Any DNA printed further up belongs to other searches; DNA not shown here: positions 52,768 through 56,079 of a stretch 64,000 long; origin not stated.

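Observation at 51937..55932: Two complete PilB/GspE secretion-ATPase cores fused in one 1004-aa polypeptide, paired with an unknown polytopic membrane protein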

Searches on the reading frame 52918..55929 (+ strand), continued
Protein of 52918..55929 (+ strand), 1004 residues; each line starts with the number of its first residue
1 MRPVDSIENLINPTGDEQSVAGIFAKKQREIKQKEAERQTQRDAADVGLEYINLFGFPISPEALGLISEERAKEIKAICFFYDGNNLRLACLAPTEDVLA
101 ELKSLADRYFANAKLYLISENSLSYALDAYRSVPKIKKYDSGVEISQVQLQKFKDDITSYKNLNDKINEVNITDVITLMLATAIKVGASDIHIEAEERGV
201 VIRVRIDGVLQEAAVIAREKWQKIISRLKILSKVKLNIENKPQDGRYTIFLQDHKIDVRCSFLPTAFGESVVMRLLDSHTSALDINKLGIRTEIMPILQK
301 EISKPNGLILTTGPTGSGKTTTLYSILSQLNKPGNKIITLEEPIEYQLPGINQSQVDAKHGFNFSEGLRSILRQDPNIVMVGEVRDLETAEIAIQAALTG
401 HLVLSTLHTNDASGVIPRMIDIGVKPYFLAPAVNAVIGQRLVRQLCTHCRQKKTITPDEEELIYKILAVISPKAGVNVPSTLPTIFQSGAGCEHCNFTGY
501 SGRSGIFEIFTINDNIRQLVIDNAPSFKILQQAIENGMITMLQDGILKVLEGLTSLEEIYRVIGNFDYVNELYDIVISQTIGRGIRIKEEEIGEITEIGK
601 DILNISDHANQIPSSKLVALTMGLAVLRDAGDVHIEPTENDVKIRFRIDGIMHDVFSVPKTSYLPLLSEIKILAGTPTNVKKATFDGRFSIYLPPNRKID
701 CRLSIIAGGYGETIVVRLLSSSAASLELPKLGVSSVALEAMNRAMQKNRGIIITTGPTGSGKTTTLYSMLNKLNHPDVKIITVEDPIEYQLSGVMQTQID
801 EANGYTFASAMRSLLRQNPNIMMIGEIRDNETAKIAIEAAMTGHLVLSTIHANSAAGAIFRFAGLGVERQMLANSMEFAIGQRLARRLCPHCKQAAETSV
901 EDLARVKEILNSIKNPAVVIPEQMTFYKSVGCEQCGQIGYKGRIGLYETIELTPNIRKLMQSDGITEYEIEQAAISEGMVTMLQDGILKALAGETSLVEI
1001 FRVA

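Call 36: find_encoding_contigs(protein=P0134, flank=8000, max_places=1)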
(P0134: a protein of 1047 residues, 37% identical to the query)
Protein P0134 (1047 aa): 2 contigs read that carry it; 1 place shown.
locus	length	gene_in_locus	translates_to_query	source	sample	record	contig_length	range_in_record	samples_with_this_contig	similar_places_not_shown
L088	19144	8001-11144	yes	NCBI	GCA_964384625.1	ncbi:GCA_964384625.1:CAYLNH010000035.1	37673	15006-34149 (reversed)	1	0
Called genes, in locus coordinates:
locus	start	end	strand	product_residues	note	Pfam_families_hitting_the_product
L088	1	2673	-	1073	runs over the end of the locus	PF06452:CBM9_1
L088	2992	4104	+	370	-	PF01168:Ala_racemase_N, PF00842:Ala_racemase_C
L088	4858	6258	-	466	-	PF00884:Sulfatase, PF01663:Phosphodiest (faint), PF02995:DUF229 (faint), PF16347:SGSH_C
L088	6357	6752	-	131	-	-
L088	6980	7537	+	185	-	PF07638:Sigma70_ECF, PF04542:Sigma70_r2, PF08281:Sigma70_r4_2, PF04545:Sigma70_r4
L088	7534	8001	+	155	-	PF13490:zf-HC2 (weak), PF12728:HTH_17 (weak)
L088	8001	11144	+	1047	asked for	PF00482:T2SSF (weak), PF13191:AAA_16 (faint), PF00482:T2SSF, PF00437:T2SSE, PF13401:AAA_22 (faint), PF20720:nSTAND3 (faint), PF25199:nSTAND_NTPase5 (faint), PF00437:T2SSE, +1 more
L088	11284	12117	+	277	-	-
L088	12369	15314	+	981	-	-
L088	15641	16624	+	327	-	PF20030:bpMoxR, PF07726:AAA_3, PF07728:AAA_5, PF17863:AAA_lid_2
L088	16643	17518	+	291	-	PF01882:DUF58, PF13519:VWA_2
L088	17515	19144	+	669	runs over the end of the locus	PF07584:BatA (weak), PF13519:VWA_2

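Call 49: search_protein_families(library=pfam, proteins=[P0134, P0129, P0123], max_evalue=0.01)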
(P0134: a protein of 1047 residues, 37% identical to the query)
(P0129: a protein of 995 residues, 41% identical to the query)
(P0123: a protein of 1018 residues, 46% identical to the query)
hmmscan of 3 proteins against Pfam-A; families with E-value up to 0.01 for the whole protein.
P0134 (1047 aa): 22 families
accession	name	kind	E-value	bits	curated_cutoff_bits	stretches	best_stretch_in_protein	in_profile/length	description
PF00437.27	T2SSE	-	3.3e-236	783.3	24.9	2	661-1042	6-370/370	Type II/IV secretion system protein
PF00482.28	T2SSF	-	5.4e-22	78.5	25.2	2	118-203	2-88/125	Type II secretion system (T2SS), protein F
PF13401.12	AAA_22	-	3.1e-06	28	27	0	798-840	6-48/130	AAA domain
PF25199.1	nSTAND_NTPase5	-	1.3e-05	25.5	34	0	361-389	38-66/145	Novel STAND NTPase 5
PF20720.3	nSTAND3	-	1.6e-05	25.1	27.2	0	363-394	16-48/155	Novel STAND NTPase 3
PF13191.12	AAA_16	-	2e-05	25.6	32.6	0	354-396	10-60/167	AAA ATPase domain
PF13173.12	AAA_14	-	5.1e-05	23.7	27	0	799-837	4-43/129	AAA domain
PF02492.25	cobW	-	7e-05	22.9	20.7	0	800-824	3-27/180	CobW/HypB/UreG, nucleotide-binding domain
PF13555.12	AAA_29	-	0.00015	21.9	27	0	362-381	20-39/61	P-loop containing region of AAA domain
PF13604.12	AAA_30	-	0.00018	21.7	27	0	787-828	8-49/191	AAA domain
PF01637.24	ATPase_2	-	0.00021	21.6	33.2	0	796-823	19-46/225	ATPase domain predominantly from Archaea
PF00005.33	ABC_tran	-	0.00022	22.3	25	0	800-832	14-45/137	ABC transporter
PF13476.12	AAA_23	-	0.00024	22.2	27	0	798-816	20-38/201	AAA domain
PF05729.18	NACHT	-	0.00062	20.1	26.7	0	799-821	2-24/167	NACHT domain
PF13481.12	AAA_25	-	0.0012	18.9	27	0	799-818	35-54/195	AAA domain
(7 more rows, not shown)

P0129 (995 aa): 26 families (the best 25 are shown)
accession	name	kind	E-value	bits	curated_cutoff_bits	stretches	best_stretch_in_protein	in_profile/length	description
PF00437.27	T2SSE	-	3.8e-220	730.4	24.9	2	596-974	12-370/370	Type II/IV secretion system protein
PF25199.1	nSTAND_NTPase5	-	8.5e-08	32.6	34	1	723-768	38-84/145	Novel STAND NTPase 5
PF13173.12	AAA_14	-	2e-07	31.5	27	0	728-812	4-81/129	AAA domain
PF13401.12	AAA_22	-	3.9e-07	30.9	27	0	726-759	5-38/130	AAA domain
PF20720.3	nSTAND3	-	2.6e-06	27.7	27.2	0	297-334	17-54/155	Novel STAND NTPase 3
PF13191.12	AAA_16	-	4.3e-06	27.8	32.6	0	292-363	18-85/167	AAA ATPase domain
PF02399.21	Herpes_ori_bp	-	1.3e-05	24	20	0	727-758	50-82/820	Origin of replication binding protein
PF02492.25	cobW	-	1.6e-05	25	20.7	0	729-759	3-34/180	CobW/HypB/UreG, nucleotide-binding domain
PF13604.12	AAA_30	-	2.1e-05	24.8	27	0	723-759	15-51/191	AAA domain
PF00005.33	ABC_tran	-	6.7e-05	24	25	0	730-805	15-79/137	ABC transporter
PF12775.13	AAA_7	-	8.7e-05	22.6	25.8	0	722-759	29-66/181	P-loop containing dynein motor region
PF13555.12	AAA_29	-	0.00011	22.2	27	0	725-743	21-39/61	P-loop containing region of AAA domain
PF03215.21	Rad17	-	0.00013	22.4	23.8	0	281-327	31-74/186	Rad17 P-loop domain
PF01580.24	FtsK_SpoIIIE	-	0.00015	21.8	24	0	717-748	31-61/221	FtsK/SpoIIIE family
PF10412.15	TrwB_AAD_bind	-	0.00064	19.2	20.5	0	727-758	16-47/387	Type IV secretion-system coupling protein DNA-binding domain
PF05157.20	MshEN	-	0.0035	17.7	23.1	1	31-115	2-85/90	MshEN domain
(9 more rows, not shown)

P0123 (1018 aa): 33 families (the best 25 are shown)
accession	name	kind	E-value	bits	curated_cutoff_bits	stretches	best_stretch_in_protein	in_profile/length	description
PF00437.27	T2SSE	-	8.9e-240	795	24.9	2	183-575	4-370/370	Type II/IV secretion system protein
PF25199.1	nSTAND_NTPase5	-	1.2e-09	38.6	34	2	314-381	34-103/145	Novel STAND NTPase 5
PF13401.12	AAA_22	-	1.4e-08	35.6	27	0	320-356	4-42/130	AAA domain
PF05157.20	MshEN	-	2.6e-08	34.2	23.1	1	62-146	1-83/90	MshEN domain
PF13173.12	AAA_14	-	2.8e-08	34.3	27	1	323-411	4-83/129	AAA domain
PF20720.3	nSTAND3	-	2.4e-07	31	27.2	1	752-800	8-55/155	Novel STAND NTPase 3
PF04851.21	ResIII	-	3.1e-07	30.9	22.5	1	751-798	12-61/164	Type III restriction enzyme, res subunit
PF00005.33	ABC_tran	-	3.7e-07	31.3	25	0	764-819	13-64/137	ABC transporter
PF13555.12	AAA_29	-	8.3e-07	29.1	27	0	760-786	20-46/61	P-loop containing region of AAA domain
PF12775.13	AAA_7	-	1.6e-06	28.2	25.8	0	751-796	22-67/181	P-loop containing dynein motor region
PF01637.24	ATPase_2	-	2e-06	28.2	33.2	0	747-803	4-61/225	ATPase domain predominantly from Archaea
PF00004.35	AAA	-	3.4e-06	28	21.2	0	766-840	2-66/131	ATPase family associated with various cellular activities (AAA)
PF13191.12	AAA_16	-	4.6e-06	27.7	32.6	0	749-830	7-81/167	AAA ATPase domain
PF13604.12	AAA_30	-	9.3e-06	25.9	27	0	755-789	11-45/191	AAA domain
PF01580.24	FtsK_SpoIIIE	-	1.1e-05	25.4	24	0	302-345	21-63/221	FtsK/SpoIIIE family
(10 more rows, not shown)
